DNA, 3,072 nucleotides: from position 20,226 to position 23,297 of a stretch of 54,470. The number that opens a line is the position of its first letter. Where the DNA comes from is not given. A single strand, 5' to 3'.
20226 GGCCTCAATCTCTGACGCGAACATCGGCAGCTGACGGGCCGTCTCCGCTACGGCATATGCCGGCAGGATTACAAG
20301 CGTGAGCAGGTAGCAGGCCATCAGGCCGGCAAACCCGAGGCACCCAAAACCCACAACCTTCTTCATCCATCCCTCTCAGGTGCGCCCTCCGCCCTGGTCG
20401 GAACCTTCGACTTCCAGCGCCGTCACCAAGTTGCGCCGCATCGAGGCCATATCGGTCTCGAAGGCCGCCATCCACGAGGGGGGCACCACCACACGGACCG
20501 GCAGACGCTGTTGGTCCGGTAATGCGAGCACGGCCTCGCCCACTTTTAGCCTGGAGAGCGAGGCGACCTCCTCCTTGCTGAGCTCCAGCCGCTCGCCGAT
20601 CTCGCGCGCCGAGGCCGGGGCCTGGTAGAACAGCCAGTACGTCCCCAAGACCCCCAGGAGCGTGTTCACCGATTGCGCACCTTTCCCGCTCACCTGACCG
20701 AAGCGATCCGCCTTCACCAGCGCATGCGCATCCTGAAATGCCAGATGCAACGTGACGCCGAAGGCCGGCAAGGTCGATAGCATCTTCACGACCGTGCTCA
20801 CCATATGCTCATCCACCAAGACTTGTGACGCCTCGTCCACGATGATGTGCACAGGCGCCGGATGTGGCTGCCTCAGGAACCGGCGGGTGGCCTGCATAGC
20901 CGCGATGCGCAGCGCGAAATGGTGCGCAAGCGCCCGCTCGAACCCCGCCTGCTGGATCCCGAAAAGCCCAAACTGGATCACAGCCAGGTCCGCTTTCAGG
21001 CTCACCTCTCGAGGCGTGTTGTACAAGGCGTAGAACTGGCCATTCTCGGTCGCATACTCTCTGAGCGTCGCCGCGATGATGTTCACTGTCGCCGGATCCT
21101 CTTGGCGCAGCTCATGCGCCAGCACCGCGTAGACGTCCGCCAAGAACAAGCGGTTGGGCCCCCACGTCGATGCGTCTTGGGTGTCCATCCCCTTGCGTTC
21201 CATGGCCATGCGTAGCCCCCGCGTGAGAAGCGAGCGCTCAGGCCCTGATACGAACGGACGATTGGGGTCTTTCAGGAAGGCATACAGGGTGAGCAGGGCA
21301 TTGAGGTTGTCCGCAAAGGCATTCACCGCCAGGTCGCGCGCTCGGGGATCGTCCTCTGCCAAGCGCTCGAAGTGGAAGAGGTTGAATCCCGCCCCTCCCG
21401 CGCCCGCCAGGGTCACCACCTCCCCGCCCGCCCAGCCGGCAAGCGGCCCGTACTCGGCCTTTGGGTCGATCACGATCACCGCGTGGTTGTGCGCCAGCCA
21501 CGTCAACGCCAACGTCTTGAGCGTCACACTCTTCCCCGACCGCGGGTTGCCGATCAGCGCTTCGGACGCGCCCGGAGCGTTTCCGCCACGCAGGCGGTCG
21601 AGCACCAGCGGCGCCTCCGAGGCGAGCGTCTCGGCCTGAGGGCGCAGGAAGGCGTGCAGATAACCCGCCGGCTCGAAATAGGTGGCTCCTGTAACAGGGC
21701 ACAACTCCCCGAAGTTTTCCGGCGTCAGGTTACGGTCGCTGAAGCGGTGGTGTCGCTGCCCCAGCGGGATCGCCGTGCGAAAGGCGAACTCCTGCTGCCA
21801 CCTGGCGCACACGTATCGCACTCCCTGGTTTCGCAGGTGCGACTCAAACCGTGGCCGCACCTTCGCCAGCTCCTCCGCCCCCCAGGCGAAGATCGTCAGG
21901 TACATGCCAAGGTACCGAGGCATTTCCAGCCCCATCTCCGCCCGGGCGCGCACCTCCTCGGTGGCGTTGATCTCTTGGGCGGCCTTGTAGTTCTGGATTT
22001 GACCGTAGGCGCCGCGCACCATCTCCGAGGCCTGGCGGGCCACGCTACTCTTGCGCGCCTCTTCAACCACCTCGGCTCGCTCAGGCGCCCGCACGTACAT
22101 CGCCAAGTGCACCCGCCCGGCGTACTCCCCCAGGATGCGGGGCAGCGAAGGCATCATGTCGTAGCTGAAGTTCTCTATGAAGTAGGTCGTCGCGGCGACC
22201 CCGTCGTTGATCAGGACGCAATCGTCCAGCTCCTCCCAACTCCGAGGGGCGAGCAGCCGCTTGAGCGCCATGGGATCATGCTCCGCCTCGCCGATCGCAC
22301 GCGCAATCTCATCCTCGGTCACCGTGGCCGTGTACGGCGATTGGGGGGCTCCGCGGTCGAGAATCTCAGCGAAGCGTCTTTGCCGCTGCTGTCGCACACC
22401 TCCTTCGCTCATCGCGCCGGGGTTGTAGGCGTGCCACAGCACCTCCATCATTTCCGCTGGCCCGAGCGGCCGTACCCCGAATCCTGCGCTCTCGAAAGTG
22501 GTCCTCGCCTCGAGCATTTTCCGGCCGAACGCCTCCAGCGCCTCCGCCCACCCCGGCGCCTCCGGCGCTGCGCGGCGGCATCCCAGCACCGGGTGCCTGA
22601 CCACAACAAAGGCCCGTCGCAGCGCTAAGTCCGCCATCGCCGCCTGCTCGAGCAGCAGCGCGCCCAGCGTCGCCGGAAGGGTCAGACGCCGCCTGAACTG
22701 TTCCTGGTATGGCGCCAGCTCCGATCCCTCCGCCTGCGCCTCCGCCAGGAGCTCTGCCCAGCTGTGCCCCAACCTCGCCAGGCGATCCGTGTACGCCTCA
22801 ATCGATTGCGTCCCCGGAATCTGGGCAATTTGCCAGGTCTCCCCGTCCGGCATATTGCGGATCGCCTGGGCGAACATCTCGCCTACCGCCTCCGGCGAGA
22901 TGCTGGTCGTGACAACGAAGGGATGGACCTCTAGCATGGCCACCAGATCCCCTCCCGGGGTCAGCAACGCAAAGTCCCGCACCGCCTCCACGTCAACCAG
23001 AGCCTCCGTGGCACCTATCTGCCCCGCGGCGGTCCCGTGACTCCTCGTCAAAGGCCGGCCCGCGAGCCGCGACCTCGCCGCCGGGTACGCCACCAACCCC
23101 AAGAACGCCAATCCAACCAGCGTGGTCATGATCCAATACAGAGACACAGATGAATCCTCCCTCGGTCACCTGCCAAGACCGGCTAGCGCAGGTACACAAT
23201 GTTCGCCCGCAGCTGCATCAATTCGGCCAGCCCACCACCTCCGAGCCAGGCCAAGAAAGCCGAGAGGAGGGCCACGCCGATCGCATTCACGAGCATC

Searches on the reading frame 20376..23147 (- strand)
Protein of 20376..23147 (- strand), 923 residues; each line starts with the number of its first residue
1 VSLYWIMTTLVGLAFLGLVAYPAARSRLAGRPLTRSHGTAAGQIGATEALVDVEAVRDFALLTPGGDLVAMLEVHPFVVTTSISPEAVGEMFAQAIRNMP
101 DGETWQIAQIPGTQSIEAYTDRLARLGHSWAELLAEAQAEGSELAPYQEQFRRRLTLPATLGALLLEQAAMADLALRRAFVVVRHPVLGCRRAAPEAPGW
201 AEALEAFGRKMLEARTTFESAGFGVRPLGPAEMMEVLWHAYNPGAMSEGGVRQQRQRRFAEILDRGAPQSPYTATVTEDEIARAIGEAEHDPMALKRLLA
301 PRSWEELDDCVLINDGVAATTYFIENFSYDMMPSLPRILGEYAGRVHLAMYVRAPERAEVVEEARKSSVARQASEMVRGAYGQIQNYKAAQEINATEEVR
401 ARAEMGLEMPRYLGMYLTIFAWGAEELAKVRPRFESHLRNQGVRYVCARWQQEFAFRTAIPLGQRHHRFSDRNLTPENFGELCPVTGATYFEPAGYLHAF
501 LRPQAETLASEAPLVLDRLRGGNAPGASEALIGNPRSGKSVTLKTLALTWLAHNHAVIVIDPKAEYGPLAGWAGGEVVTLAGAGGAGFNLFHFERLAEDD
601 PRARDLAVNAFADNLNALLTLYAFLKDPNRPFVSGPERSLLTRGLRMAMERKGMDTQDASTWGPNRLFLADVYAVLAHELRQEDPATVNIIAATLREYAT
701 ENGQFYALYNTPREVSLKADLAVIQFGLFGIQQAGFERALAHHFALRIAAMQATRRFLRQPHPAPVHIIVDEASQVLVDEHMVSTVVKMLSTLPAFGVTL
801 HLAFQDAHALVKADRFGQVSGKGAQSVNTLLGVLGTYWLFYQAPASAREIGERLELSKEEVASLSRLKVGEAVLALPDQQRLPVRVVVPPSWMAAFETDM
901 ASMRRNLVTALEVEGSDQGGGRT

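Call 11: search_protein_families(library=pfam, proteins=[window:20376-23147:-], max_evalue=0.01)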
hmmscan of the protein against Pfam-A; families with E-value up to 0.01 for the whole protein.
window:20376-23147:- (923 aa): 3 families
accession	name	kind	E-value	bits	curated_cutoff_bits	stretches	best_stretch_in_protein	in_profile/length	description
PF12846.13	AAA_10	-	0.00055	19.5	27.5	1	521-566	16-61/362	AAA-like domain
PF11130.14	TraC_F_IV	-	0.0014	18.2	28.1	0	70-250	26-179/375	TraC protein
PF01935.23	DUF87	-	0.0084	16.7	23.2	0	537-570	34-68/220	Helicase HerA, central domain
